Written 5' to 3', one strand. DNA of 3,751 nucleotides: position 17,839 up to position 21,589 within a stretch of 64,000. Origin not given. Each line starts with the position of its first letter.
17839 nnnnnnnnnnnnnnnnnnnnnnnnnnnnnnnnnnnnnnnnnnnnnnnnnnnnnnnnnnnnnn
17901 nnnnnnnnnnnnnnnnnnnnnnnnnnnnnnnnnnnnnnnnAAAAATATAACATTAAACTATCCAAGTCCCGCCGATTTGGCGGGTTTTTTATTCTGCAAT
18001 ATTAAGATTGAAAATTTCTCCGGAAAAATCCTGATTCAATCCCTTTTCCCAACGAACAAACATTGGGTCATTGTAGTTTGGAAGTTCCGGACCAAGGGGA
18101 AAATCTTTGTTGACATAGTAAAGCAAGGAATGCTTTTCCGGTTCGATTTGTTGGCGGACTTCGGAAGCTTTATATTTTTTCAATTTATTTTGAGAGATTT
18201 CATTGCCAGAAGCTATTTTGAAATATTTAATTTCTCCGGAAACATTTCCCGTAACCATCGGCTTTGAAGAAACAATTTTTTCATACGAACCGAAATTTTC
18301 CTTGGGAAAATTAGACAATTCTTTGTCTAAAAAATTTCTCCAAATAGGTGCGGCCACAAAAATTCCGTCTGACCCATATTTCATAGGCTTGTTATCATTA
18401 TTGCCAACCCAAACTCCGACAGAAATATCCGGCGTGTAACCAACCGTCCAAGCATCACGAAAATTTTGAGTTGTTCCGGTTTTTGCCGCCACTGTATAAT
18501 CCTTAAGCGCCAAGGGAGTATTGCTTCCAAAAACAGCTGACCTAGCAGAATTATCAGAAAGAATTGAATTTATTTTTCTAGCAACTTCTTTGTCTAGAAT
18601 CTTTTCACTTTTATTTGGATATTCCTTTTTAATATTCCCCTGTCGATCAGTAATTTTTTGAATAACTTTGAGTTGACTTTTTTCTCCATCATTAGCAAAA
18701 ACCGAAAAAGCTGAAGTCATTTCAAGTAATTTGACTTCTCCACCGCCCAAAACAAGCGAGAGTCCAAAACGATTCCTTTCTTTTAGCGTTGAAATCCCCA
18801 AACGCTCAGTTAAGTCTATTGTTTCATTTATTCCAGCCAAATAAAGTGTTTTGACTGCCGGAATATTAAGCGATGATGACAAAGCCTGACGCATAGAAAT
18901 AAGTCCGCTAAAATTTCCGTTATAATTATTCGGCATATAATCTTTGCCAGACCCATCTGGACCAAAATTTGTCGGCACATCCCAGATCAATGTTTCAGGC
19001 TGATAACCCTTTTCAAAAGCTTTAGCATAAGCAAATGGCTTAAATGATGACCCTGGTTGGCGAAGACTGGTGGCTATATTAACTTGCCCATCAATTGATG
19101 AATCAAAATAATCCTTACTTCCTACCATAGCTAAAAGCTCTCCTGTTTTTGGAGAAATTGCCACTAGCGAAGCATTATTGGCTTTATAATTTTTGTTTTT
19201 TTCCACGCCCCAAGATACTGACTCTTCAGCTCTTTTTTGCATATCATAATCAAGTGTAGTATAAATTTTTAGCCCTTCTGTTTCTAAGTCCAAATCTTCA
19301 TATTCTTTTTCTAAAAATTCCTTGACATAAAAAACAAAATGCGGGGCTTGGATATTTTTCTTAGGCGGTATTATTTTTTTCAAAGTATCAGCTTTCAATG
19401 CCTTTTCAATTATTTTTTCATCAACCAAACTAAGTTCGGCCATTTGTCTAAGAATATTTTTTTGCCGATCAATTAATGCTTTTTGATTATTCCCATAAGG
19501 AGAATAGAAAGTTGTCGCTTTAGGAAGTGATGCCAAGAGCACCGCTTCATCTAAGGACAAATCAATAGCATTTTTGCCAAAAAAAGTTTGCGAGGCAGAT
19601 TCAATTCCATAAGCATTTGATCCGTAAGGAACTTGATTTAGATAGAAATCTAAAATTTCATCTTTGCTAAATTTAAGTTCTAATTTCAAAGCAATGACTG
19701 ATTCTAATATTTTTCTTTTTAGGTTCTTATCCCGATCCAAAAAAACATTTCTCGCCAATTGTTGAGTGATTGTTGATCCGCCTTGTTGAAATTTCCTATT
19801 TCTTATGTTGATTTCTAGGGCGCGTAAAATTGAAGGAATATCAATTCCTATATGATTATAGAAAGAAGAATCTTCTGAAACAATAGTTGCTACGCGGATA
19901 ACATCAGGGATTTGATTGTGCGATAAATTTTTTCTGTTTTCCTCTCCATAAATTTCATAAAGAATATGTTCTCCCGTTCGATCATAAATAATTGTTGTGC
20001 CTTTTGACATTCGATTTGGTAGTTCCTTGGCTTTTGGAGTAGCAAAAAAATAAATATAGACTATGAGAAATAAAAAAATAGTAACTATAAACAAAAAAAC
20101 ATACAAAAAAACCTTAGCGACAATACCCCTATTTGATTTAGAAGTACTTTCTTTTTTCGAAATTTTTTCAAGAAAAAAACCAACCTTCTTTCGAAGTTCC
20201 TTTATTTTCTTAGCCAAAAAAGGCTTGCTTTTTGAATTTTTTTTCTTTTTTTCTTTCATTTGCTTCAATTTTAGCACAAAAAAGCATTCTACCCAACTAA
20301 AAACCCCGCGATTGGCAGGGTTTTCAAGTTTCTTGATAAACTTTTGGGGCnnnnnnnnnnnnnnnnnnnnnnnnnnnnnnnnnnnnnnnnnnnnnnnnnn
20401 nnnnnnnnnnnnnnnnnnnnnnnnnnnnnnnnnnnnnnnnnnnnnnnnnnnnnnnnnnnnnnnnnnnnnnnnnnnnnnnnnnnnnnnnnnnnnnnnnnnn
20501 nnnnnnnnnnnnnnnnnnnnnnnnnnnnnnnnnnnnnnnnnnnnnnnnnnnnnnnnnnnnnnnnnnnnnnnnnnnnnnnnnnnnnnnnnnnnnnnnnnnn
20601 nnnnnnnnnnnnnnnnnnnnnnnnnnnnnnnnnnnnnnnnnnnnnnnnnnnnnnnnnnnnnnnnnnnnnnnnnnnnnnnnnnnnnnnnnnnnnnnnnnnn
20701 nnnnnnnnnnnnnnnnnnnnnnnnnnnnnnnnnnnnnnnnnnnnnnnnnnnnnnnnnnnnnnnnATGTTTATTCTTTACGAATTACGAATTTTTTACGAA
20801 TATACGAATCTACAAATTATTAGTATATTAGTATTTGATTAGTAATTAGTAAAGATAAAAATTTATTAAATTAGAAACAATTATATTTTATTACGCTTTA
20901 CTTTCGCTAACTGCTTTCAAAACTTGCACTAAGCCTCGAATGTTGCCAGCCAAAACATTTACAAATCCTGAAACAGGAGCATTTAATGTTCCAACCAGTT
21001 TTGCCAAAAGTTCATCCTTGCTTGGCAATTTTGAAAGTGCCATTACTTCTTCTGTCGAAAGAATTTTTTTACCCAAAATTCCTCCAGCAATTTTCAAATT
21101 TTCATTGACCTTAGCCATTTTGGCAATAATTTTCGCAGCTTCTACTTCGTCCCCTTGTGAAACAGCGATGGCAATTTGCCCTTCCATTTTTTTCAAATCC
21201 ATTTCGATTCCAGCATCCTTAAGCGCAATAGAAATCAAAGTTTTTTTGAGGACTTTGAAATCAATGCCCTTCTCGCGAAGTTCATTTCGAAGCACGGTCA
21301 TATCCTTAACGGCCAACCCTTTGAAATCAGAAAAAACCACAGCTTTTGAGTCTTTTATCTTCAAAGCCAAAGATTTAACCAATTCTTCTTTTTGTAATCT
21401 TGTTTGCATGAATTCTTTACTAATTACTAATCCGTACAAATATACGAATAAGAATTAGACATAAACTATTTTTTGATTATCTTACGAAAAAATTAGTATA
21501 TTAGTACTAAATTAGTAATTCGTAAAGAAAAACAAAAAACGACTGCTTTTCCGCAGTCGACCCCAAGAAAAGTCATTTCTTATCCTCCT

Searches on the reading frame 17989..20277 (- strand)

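Call 81: search_protein_families(library=pfam, proteins=[window:17989-20277:-], max_evalue=0.001)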
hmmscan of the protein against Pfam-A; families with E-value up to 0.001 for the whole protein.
window:17989-20277:- (762 aa): 2 families
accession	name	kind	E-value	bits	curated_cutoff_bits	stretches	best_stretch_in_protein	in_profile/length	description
PF00912.28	Transgly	-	1e-57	194.9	27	1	105-279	4-177/178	Transglycosylase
PF00905.27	Transpeptidase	-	8e-30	104.5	22.1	1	370-650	2-298/299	Penicillin binding protein transpeptidase domain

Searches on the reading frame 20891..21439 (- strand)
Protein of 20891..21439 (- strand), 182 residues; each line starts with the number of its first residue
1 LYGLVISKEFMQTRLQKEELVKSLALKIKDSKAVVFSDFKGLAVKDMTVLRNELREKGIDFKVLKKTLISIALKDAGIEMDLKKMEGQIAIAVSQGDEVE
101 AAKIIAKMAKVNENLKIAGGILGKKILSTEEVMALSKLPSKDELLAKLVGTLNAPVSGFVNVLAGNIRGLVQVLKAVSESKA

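Call 81: search_protein_families(library=pfam, proteins=[window:20891-21439:-], max_evalue=0.001)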
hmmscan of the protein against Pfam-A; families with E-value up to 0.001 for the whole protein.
window:20891-21439:- (182 aa): 1 family
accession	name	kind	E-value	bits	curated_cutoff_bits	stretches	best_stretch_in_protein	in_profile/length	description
PF00466.25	Ribosomal_L10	-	3.6e-22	78.8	22.8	1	13-110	2-100/100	Ribosomal protein L10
